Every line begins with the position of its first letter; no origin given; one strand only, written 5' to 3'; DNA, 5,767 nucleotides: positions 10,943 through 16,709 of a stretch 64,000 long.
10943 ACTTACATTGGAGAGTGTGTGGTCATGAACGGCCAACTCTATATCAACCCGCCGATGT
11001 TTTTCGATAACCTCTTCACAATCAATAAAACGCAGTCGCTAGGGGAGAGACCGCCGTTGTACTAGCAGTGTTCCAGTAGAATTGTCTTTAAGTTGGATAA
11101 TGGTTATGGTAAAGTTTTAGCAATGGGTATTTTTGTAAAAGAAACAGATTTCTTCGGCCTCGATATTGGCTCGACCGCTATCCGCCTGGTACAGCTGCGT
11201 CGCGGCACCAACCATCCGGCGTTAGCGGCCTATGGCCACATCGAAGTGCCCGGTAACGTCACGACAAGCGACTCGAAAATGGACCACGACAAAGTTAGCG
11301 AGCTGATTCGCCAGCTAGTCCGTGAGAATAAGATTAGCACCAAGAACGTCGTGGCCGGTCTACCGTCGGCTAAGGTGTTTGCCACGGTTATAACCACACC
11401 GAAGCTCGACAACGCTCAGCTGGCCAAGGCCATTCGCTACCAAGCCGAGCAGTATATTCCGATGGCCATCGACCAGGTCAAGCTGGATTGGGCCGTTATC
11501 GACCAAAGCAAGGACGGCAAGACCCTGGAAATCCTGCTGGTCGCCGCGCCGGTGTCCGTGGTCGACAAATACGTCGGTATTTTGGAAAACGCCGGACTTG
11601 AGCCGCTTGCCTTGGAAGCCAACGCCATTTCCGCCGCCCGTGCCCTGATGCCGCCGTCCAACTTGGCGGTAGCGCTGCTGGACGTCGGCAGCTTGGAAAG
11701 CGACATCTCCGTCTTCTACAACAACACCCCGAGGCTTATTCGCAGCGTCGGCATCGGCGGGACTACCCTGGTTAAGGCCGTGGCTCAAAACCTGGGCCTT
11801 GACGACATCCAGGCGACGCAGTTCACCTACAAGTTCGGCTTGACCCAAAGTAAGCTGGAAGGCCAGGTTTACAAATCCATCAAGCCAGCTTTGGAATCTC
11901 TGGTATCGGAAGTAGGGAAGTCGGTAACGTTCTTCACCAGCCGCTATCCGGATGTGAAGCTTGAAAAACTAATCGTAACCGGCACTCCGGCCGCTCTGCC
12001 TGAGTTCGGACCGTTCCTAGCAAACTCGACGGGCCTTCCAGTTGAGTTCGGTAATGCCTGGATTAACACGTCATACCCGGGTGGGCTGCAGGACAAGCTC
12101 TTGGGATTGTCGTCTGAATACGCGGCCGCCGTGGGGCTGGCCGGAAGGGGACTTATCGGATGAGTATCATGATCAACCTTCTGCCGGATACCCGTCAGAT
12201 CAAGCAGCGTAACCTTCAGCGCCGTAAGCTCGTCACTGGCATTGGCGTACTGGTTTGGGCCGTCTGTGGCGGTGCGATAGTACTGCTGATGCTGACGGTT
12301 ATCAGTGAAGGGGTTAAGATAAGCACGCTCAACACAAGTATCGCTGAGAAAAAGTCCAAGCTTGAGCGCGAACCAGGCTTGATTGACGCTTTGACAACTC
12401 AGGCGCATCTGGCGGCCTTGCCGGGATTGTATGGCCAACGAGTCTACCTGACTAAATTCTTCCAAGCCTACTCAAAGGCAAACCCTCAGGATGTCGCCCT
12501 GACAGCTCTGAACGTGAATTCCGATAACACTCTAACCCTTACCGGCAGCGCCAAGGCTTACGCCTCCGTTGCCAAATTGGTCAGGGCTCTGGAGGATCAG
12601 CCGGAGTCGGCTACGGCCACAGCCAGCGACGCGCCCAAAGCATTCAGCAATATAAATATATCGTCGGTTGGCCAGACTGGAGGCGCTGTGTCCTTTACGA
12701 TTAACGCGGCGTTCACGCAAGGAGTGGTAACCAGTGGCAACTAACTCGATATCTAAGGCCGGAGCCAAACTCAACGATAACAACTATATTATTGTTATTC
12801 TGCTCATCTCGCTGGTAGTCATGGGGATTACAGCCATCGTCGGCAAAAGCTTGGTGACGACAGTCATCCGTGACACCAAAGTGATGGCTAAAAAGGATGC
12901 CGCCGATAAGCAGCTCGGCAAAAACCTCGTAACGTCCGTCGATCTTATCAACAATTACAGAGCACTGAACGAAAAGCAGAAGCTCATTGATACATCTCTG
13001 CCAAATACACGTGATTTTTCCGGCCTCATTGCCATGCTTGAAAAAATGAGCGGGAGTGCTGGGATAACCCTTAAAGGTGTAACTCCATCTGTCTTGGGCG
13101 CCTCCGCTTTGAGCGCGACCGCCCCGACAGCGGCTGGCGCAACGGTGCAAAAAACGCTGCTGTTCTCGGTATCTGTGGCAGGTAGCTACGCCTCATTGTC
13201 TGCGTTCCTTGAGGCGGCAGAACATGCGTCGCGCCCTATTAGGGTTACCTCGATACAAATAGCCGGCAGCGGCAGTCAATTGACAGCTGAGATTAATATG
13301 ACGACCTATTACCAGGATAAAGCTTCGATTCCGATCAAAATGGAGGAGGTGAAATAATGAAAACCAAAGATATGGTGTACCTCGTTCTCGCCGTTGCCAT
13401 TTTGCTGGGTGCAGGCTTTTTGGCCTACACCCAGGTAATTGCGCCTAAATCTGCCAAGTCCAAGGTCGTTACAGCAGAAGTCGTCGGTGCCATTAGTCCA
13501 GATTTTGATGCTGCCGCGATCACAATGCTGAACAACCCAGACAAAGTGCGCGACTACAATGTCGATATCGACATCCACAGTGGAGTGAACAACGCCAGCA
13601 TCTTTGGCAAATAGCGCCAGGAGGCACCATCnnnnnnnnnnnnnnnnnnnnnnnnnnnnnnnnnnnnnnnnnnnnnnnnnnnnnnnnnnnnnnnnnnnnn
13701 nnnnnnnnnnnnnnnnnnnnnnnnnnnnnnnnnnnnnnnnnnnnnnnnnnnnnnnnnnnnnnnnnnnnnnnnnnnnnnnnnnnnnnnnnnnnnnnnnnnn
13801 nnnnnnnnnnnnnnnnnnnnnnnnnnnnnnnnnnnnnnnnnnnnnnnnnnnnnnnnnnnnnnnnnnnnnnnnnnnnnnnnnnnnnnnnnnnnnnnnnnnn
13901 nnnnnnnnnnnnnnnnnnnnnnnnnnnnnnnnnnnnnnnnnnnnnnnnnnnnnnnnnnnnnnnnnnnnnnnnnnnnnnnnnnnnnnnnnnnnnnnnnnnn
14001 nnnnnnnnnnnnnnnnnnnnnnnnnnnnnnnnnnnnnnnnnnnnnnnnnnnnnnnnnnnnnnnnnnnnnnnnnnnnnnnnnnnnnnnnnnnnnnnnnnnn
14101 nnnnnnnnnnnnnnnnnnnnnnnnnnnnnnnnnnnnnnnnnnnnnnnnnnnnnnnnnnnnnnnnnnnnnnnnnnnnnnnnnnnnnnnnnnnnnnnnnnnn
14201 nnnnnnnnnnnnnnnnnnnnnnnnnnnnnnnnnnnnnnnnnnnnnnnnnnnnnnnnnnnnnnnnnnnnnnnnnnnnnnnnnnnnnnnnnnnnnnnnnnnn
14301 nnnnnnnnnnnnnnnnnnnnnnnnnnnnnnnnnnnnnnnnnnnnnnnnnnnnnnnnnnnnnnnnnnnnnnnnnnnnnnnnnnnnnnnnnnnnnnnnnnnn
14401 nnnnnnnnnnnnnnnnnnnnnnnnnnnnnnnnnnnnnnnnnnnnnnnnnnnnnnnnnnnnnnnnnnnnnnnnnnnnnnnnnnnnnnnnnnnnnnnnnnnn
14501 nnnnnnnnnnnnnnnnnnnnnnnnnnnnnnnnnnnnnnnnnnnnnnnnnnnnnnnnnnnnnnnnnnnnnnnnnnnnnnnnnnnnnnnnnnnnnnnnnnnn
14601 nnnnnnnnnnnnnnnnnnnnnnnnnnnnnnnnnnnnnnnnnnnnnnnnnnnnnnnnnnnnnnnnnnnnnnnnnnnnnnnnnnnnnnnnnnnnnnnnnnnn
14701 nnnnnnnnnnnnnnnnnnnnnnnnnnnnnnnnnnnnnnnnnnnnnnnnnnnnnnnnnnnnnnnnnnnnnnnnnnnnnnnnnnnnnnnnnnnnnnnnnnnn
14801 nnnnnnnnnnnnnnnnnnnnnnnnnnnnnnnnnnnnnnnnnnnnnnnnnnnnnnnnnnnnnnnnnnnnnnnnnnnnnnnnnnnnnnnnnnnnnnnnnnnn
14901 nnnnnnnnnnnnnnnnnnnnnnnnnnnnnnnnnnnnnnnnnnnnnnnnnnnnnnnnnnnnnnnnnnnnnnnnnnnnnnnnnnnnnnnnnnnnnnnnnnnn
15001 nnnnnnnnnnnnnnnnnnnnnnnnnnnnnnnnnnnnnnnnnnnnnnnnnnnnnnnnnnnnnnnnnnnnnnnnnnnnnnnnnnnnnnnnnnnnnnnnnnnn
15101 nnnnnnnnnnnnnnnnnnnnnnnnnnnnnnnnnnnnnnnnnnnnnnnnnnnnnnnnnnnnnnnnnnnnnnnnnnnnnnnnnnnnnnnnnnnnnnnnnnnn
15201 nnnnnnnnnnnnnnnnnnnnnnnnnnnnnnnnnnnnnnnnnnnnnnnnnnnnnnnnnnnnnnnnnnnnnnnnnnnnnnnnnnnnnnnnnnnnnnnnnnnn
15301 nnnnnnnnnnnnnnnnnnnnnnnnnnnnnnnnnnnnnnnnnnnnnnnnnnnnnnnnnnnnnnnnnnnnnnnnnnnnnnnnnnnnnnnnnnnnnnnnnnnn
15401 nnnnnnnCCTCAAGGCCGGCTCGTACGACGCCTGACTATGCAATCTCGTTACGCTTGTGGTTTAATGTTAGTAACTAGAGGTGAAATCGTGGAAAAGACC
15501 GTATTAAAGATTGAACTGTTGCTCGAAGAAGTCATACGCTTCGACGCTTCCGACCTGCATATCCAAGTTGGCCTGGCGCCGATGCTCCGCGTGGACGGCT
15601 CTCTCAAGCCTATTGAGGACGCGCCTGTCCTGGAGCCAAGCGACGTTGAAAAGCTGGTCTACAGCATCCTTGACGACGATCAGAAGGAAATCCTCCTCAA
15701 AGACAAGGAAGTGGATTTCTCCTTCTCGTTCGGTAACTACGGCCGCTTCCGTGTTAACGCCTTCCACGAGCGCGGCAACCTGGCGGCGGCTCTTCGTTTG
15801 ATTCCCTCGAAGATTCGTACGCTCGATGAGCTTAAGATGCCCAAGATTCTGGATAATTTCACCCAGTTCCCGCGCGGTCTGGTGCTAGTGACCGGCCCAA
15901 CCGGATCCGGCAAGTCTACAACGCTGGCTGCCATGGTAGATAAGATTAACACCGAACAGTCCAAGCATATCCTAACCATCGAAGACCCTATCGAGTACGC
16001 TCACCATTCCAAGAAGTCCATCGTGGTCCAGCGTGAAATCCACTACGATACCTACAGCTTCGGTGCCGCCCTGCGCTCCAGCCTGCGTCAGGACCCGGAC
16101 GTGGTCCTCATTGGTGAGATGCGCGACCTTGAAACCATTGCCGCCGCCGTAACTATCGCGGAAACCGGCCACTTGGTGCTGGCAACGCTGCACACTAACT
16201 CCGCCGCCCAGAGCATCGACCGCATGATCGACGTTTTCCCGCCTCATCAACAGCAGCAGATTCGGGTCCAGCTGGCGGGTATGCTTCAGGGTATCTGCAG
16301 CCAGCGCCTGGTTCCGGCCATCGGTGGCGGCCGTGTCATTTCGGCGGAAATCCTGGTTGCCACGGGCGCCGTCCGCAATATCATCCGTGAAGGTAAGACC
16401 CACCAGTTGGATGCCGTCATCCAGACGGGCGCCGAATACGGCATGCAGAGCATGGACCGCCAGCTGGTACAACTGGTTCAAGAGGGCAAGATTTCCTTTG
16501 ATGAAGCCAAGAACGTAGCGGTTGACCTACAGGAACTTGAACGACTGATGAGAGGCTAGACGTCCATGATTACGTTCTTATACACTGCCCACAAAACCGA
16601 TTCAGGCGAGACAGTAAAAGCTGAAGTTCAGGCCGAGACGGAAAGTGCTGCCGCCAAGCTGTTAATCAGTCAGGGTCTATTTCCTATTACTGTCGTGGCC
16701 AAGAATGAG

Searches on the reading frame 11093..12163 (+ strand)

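Call 20: search_protein_families(library=pfam, proteins=[window:11093-12163:+])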
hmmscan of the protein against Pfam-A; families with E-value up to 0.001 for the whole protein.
window:11093-12163:+ (356 aa): 3 families
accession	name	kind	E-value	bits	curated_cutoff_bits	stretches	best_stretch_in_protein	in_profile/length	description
PF11104.14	PilM_2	-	7.9e-43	147.1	27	1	22-352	1-338/340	Type IV pilus assembly protein PilM;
PF14450.12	FtsA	-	1.2e-06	29.3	31.8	1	194-261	1-68/127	Cell division protein FtsA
PF05134.19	T2SSL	-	5.8e-05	23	25.5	1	82-171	45-128/231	Type II secretion system (T2SS), protein L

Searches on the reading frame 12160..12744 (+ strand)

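Call 20: search_protein_families(library=pfam, proteins=[window:12160-12744:+])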
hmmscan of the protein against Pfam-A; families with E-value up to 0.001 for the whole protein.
window:12160-12744:+ (194 aa): 1 family
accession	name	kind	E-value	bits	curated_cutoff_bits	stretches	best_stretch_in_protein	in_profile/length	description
PF05137.18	PilN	-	9.8e-09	35.6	22.8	1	100-182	2-75/78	Fimbrial assembly protein (PilN)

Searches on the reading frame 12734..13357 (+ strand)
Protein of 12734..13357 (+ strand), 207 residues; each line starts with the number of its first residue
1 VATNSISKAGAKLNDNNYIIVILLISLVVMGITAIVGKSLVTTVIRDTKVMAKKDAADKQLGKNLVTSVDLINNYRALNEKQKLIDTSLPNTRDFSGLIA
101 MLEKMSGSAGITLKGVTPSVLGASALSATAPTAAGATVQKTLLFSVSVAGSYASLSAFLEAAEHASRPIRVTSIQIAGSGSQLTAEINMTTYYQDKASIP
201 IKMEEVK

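Call 20: search_protein_families(library=pfam, proteins=[window:12734-13357:+])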
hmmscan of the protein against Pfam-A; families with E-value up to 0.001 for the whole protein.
window:12734-13357:+ (207 aa): 1 family
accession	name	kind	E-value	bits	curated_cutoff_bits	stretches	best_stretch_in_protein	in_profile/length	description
PF04350.18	PilO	-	2.1e-05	25.1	22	1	73-192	30-141/145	Pilus assembly protein, PilO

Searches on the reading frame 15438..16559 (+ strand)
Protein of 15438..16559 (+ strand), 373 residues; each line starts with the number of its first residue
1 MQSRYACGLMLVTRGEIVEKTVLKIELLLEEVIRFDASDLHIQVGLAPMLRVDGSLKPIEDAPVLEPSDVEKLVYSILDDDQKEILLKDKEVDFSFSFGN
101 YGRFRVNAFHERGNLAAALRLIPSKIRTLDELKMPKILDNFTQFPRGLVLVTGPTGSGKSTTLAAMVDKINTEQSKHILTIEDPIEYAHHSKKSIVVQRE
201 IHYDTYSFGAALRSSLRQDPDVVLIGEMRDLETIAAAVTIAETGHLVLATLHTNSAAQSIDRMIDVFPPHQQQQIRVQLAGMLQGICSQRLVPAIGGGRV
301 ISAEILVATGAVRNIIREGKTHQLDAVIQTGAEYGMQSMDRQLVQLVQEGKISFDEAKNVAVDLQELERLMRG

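Call 20: search_protein_families(library=pfam, proteins=[window:15438-16559:+])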
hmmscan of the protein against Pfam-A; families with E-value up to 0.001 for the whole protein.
window:15438-16559:+ (373 aa): 7 families
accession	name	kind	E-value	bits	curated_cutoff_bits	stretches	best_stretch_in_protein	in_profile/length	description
PF00437.27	T2SSE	-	3.6e-51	174.4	24.9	1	25-293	12-279/370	Type II/IV secretion system protein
PF13604.12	AAA_30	-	4.1e-05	23.8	27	1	138-242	10-113/191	AAA domain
PF25199.1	nSTAND_NTPase5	-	5.8e-05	23.4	34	1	145-187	40-82/145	Novel STAND NTPase 5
PF13401.12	AAA_22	-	0.0001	23.1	27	1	145-182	4-40/130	AAA domain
PF13555.12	AAA_29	-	0.00012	22.2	27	1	145-166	21-42/61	P-loop containing region of AAA domain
PF13191.12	AAA_16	-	0.0003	21.8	32.6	1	145-205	24-68/167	AAA ATPase domain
PF13476.12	AAA_23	-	0.00038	21.6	27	1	143-166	16-39/201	AAA domain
